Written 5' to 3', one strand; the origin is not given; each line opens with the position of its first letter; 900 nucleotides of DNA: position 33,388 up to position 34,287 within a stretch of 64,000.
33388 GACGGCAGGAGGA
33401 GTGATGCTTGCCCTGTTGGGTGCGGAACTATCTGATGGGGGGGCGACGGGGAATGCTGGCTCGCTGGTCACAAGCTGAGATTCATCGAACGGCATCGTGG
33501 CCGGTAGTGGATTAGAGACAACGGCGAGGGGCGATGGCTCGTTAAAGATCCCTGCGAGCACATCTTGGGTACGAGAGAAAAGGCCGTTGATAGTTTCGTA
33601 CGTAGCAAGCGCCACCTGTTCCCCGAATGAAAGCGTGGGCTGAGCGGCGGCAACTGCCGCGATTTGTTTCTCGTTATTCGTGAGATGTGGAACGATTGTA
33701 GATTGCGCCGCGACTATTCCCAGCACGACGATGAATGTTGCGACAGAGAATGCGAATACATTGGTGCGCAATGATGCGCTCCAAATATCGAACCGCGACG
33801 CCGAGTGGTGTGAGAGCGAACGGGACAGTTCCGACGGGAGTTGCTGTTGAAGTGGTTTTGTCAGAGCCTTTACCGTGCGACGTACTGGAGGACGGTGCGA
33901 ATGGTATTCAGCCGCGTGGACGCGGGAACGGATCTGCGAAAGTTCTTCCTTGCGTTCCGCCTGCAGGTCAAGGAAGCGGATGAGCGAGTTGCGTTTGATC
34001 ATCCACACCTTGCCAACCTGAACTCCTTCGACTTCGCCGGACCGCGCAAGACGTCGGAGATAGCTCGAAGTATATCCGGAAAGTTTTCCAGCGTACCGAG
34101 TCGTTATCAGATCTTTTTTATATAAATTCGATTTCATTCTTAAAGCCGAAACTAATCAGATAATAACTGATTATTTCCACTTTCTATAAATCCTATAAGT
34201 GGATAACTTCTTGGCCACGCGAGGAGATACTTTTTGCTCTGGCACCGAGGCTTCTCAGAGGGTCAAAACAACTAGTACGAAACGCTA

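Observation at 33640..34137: Cytoplasmic excisionase/MerR-type HTH fused through one TM helix to a ~2500-aa extracellular fibre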

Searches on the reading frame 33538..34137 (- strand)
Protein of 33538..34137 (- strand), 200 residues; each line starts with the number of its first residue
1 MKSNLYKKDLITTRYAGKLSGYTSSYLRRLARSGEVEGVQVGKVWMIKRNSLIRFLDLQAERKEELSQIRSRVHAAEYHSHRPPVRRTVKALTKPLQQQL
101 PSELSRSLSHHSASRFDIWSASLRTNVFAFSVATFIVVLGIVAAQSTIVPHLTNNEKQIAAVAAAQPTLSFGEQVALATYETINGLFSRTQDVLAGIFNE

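Call 4: search_protein_families(library=pfam, proteins=[window:33538-34137:-], max_evalue=1)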
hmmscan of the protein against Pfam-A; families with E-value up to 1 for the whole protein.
window:33538-34137:- (200 aa): 2 families
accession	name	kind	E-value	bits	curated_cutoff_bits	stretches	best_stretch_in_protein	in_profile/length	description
PF12728.13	HTH_17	-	0.00027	21.6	27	1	11-57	2-48/51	Helix-turn-helix domain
PF13338.12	AbiEi_4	-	0.004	17.7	25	1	8-37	11-39/49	Transcriptional regulator, AbiEi antitoxin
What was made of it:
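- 33967..34113 (-): Residues 9-57: excisionase/MerR-type winged helix-turn-helix (strand, helix, recognition helix, hairpin wing). HTH_17 at 21.6 bits (call 4).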

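Call 5: search_protein_families(library=ncbifam, proteins=[window:33538-34137:-], max_evalue=1)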
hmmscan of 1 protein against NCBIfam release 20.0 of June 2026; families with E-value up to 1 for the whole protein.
window:33538-34137:- (200 aa): 1 family
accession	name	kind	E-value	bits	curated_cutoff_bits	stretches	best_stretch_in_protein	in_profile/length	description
TIGR01764.1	excise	domain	0.013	15.9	28.8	1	11-56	2-47/49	excisionase family DNA-binding protein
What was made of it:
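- Checked: TIGR01764 'excise' matches at E 0.013 (calls 4, 5).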

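Call 10: find_homologous_proteins(query=window:33544-34137:-, max_evalue=0.001)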
Query seq(198 aa) (198 aa): 5 proteins with E <= 0.001 among 593 candidates.
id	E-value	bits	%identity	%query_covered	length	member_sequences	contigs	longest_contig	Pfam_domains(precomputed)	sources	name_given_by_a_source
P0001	8.5e-47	177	53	100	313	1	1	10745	PF12728.14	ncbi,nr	ncbi:MAG: helix-turn-helix domain-containing protein, partial [Patescibacteria group bacterium]|nr:h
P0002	2.9e-38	150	42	98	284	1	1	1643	PF12728.14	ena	-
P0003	4.1e-38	149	70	41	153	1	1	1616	PF12728.14,PF13338.13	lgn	-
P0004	1.1e-36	144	56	73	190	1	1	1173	-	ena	-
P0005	2.3e-34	137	45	87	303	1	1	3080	-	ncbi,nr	ncbi:MAG: helix-turn-helix domain-containing protein, partial [Candidatus Parcubacteria bacterium]|n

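Call 18: predict_structure(alignment_id=A1)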
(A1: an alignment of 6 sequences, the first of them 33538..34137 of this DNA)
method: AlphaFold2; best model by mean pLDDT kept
length: 200 residues; sequences in the alignment: 6
mean_pLDDT: 62.6   pTM: 0.33
mean pLDDT of the five models: 62.6, 61.0, 60.0, 54.1, 53.5
residues with pLDDT >= 90: 36; 70-90: 22; 50-70: 78; < 50: 64
segments of 3 or more residues with pLDDT < 50: 90-94, 96-112, 114-124, 148-167, 198-200
pLDDT, mean of each block of 10 residues (from residue 1): 68 90 92 90 90 90 68 64 53 42 43 44 50 60 54 47 49 53 54 50
secondary structure, 60 per line:
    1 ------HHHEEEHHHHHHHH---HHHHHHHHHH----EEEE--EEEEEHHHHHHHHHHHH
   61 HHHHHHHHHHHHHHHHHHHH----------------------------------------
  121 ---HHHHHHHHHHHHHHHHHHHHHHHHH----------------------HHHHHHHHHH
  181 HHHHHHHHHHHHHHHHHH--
elements in order: E10-12 H13-20 H24-33 E38-41 E44-48 H49-80 H124-148 H171-198
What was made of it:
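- The disordered linker of 45-70 residues would transmit conformational signals poorly (call 18).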

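Call 21: fold_search(model_id=the predicted structure, library=pdb)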
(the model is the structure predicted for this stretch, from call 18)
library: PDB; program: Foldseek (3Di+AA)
matches with E <= 10: 697; with E <= 0.001: 0
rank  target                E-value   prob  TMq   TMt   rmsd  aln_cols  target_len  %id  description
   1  4j2n_C                1.6e-02  1.00  0.22  0.73   1.5        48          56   14  Crystal Structure of mycobacteriophage Pukovnik Xis (released 2013-10-23)
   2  4pm3_A                1.6e-02  1.00  0.23  0.38   3.5        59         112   24  Structure of the double-stranded DNA binding type IV secretion protein TraN from Enterococcus (released 2014-07-30)
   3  4p0y_A                1.7e-02  1.00  0.23  0.38   3.6        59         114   22  Structure of the double stranded DNA binding type IV secretion protein TraN from Enterococcus (released 2014-07-30)
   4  4pm3_B                3.4e-02  1.00  0.23  0.38   3.6        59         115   24  Structure of the double-stranded DNA binding type IV secretion protein TraN from Enterococcus (released 2014-07-30)
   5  6uvu_A                3.4e-02  0.93  0.20  0.32   5.8        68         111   18  Crystal structure of the AntR antimony-specific transcriptional repressor (released 2020-11-04)
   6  4p0z                  3.7e-02  1.00  0.23  0.37   3.5        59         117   24  Structure of the double stranded DNA binding type IV secretion protein TraN from Enterococcus (released 2014-07-30)
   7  6amk_B                4.8e-02  0.99  0.22  0.69   2.3        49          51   16  Structure of Streptomyces venezuelae BldC-whiI opt complex (released 2018-03-28)
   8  6uvu_B                4.8e-02  0.90  0.20  0.31   6.0        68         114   18  Crystal structure of the AntR antimony-specific transcriptional repressor (released 2020-11-04)
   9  3f72_B                5.1e-02  0.89  0.20  0.32   5.0        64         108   16  Crystal Structure of the Staphylococcus aureus pI258 CadC Metal Binding Site 2 Mutant (released 2009-04-07)
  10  4j2n_A                5.5e-02  1.00  0.22  0.75   1.5        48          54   14  Crystal Structure of mycobacteriophage Pukovnik Xis (released 2013-10-23)
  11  8yli_B                5.8e-02  0.69  0.19  0.22  10.0        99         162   16  Crystal structure of Pectobacterium atrosepticum PecS in complex with operator DNA (released 2024-11-13)
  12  4r4e_A                8.7e-02  0.98  0.25  0.54   8.0        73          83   12  Structure of GlnR-DNA complex (released 2015-03-04)
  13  1u2w_B                9.9e-02  0.77  0.20  0.32   4.6        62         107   16  Crystal Structure of the Staphylococcus aureus pI258 CadC (released 2005-07-12)
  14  5k5q_B                1.1e-01  0.77  0.21  0.37   5.1        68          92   13  Structure of AspA-DNA complex: novel centromere bindng protein-centromere complex (released 2016-06-01)
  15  7tea_C                1.1e-01  0.97  0.24  0.56   6.8        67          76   15  Crystal structure of S. aureus GlnR-DNA complex (released 2022-06-29)
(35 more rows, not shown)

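Call 23: search_protein_representatives(alignment_id=A1)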
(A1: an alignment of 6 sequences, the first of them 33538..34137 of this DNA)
Query: 6 sequences, 266 profile positions. Proteins with E-value up to 0.001 (for the whole library): 1440; up to 1e-10: 273; up to 1e-30: 40. The best 150 are listed.
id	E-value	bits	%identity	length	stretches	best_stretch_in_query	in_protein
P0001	9.2e-117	406.2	-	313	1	1-266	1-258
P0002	6.1e-110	383.8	-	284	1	1-266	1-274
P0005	1.0e-109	383.1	-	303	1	1-266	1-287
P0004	7.5e-81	288.5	-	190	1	1-205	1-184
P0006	2.4e-72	260.6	-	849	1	1-265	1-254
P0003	1.4e-71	258.1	-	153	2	1-133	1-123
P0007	1.4e-59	218.7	-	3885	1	1-264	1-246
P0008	1.8e-59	218.4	-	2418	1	1-265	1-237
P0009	8.3e-53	196.5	-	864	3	10-204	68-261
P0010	3.1e-44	168.4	-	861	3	9-89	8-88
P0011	1.6e-41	159.5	-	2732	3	10-204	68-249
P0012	4.6e-41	158.0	-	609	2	6-248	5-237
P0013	1.5e-40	156.4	-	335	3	5-88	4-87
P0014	7.0e-39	150.9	-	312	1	8-235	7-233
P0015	9.7e-39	150.4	-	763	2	5-219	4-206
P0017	3.8e-38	148.5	-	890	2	7-222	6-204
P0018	2.2e-37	146.0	-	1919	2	6-243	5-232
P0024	2.8e-34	135.8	-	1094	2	8-219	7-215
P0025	3.0e-34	135.7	-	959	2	6-206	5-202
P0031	7.7e-33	131.1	-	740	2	6-229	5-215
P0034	7.4e-32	127.8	-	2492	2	1-222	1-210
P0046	1.2e-29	120.7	-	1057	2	1-232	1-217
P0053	1.0e-28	117.5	-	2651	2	5-201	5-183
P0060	3.8e-27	112.4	-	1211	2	5-215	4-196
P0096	2.0e-21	93.6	-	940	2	8-194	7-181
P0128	6.5e-19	85.4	-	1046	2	7-122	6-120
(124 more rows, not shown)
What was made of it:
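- In the 150 listed the module is at or within about 70 residues of the N-terminus (call 23).
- Tried and rejected: The exhaustive profile search was needed (call 23).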

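Call 33: find_related_loci(query=A1, collection=genome_contigs, flank=10000)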
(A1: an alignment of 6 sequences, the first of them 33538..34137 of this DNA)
Query A1 (200 aa) in genome_contigs; peptide patterns used: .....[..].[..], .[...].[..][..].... (x = any residue, [..] = any of these).
212 stretches matched a pattern; 9 encode a relative of the query (tblastn E <= 1e-3); 9 distinct loci.
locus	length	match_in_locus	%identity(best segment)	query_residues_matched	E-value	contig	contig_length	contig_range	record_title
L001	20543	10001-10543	59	1-198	9e-69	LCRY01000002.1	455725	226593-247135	MAG: Parcubacteria group bacterium GW2011_GWA1_56_13 UY93_C0002, whole genome shotgun sequence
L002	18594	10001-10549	54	1-198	1e-60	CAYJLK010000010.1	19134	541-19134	MAG TPA_asm: uncultured Candidatus Saccharibacteria bacterium isolate ERP124720_co1_118 genome assembly, contig: NODE_36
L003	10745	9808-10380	53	1-198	2e-56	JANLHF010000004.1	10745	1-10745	MAG: Patescibacteria group bacterium isolate P6-10 k99_228462, whole genome shotgun sequence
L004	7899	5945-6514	50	1-198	7e-52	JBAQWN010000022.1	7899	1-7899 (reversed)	MAG: Minisyncoccia bacterium isolate MFD03290_ilm_asm_bin3 k127_133181, whole genome shotgun sequence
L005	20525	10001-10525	51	1-198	5e-48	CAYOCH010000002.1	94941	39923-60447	MAG TPA_asm: uncultured Candidatus Saccharibacteria bacterium isolate SRP093762_co1_108 genome assembly, contig: NODE_13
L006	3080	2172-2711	45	1-172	2e-43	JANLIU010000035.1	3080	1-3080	MAG: Candidatus Parcubacteria bacterium isolate S40-23 k99_399502, whole genome shotgun sequence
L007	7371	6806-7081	45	8-97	8e-20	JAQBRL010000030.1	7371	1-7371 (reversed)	MAG: Parcubacteria group bacterium isolate RYN_398 scaffold_538379, whole genome shotgun sequence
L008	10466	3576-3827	48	5-84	1e-19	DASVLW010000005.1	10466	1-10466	MAG TPA_asm: Candidatus Paceibacterota bacterium isolate SMAG_U3084 k141_78822, whole genome shotgun sequence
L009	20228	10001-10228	47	2-72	4e-16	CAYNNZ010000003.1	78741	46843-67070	MAG TPA_asm: uncultured Candidatus Saccharibacteria bacterium isolate SRP170004_co1_499 genome assembly, contig: NODE_35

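Call 53: search_protein_families(library=pfam, proteins=[P0008, P0034, P0053, P0018], max_evalue=0.001)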
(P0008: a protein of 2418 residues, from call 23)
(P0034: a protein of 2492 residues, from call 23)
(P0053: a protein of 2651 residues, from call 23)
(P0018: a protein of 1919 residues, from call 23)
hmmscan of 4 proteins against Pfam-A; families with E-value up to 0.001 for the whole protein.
P0008 (2418 aa): 2 families
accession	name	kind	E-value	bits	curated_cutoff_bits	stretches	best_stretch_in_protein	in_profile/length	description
PF13884.11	Peptidase_S74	-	3.1e-21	75.9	22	2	1979-2035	1-57/58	Chaperone of endosialidase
PF12728.13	HTH_17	-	0.00012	22.7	27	1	21-57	12-48/51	Helix-turn-helix domain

P0034 (2492 aa): 3 families
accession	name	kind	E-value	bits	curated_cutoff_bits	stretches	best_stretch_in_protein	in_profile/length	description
PF16403.11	Bact_surface_Ig-like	-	6.3e-21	74.6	27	1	2398-2468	2-71/71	Bacterial surface protein, Ig-like domain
PF13884.11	Peptidase_S74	-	4.4e-11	43.3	22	1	1989-2046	1-57/58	Chaperone of endosialidase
PF12728.13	HTH_17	-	1.1e-05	26.1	27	1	10-58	2-50/51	Helix-turn-helix domain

P0053 (2651 aa): 0 families

P0018 (1919 aa): 1 family
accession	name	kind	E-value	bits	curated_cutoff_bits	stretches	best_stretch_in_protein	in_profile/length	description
PF12728.13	HTH_17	-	0.00018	22.2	27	1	10-58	2-50/51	Helix-turn-helix domain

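Call 54: search_protein_families(library=pfam, proteins=[P0012, P0015, P0017, P0024, P0025, P0031, P0046, P0060, P0096, P0128], max_evalue=0.001)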
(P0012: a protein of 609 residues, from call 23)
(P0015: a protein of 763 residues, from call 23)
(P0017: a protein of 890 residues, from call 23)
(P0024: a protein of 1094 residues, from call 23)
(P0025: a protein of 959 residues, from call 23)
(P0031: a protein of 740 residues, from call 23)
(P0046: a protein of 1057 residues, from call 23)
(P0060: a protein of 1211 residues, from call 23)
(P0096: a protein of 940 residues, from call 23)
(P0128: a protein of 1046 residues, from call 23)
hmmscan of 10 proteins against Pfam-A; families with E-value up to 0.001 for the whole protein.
P0012 (609 aa): 1 family
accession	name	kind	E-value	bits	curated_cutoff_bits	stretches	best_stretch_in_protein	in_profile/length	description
PF12728.13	HTH_17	-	3.6e-06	27.6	27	1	10-58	2-50/51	Helix-turn-helix domain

P0015 (763 aa): 2 families
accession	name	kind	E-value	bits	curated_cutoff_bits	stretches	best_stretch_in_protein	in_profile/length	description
PF12728.13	HTH_17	-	6.1e-06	26.8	27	1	9-58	1-50/51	Helix-turn-helix domain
PF13338.12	AbiEi_4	-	0.00026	21.5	25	0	3-36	5-39/49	Transcriptional regulator, AbiEi antitoxin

P0017 (890 aa): 1 family
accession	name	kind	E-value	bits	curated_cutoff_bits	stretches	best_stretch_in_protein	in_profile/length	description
PF12728.13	HTH_17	-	1.3e-05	25.8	27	1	10-58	2-50/51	Helix-turn-helix domain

P0024 (1094 aa): 1 family
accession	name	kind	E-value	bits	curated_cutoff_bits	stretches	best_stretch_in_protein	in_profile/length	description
PF12728.13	HTH_17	-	9.7e-05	23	27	1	10-58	2-50/51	Helix-turn-helix domain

P0025 (959 aa): 1 family
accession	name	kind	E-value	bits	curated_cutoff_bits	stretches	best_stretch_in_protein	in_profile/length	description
PF12728.13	HTH_17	-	3.9e-06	27.5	27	1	9-58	1-50/51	Helix-turn-helix domain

P0031 (740 aa): 0 families

P0046 (1057 aa): 0 families

P0060 (1211 aa): 1 family
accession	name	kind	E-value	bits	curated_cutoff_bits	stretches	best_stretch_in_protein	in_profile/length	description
PF12728.13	HTH_17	-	7.1e-05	23.4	27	1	10-57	2-49/51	Helix-turn-helix domain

P0096 (940 aa): 1 family
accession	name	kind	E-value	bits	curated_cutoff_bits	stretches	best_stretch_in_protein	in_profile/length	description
PF12728.13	HTH_17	-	3.2e-06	27.7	27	1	13-58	5-50/51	Helix-turn-helix domain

P0128 (1046 aa): 1 family
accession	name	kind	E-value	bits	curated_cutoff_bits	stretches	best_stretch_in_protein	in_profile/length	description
PF12728.13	HTH_17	-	8.2e-10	39.2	27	1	9-56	1-48/51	Helix-turn-helix domain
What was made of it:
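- On HTH_17 / excisionase-family DNA-binding domain (PF12728, TIGR01764): Homologues with the same module do pass: P0128 39.2, P0096 27.7, P0012 27.6, P0025 27.5 (call 54).
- Checked: Relatives with the same module reach the cut-off: P0128 39.2, P0096 27.7, P0012 27.6, P0025 27.5 bits (call 54).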

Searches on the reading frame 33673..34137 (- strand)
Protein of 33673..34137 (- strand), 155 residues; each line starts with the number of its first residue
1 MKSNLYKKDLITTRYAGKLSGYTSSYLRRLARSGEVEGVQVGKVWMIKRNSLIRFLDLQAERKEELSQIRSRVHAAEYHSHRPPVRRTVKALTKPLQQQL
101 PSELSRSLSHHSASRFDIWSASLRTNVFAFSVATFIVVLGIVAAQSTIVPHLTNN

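Call 31: find_homologous_proteins(query=A2, max_evalue=0.00001)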
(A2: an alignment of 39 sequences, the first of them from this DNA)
Query A2 (39 sequences) (155 aa, profile of the alignment): 12 proteins with E <= 0.00001 among 2012 candidates.
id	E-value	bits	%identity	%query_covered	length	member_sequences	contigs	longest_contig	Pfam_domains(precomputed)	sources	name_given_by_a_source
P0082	2.5e-45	173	38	94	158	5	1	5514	PF12728.14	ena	-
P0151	8.5e-45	171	34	97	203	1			-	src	-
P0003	1.1e-43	167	70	52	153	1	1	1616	PF12728.14,PF13338.13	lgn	-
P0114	1.9e-41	160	42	58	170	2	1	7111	PF12728.14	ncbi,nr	ncbi:helix-turn-helix domain-containing protein, partial [Patescibacteria group bacterium]|nr:helix-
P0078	9.2e-41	158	47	48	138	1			PF12728.14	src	-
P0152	1.3e-37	147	30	94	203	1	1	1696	PF12728.14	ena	-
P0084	8.6e-34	135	55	48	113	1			PF12728.14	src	-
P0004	2.8e-31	127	56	94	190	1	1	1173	-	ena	-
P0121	6.7e-29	119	49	48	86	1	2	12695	PF12728.14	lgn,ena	-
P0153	4.3e-26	110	49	37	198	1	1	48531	-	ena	-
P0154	2.7e-22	98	38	22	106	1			PF12728.14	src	-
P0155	5.7e-12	64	44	31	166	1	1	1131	PF12728.14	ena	-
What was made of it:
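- On HTH_17 / excisionase-family DNA-binding domain (PF12728, TIGR01764): Precomputed PF12728 is listed for most hits (calls 10, 31).
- Tried and rejected: The word-indexed homologue searches returned only 5 and 12 short fragments (calls 10, 31).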
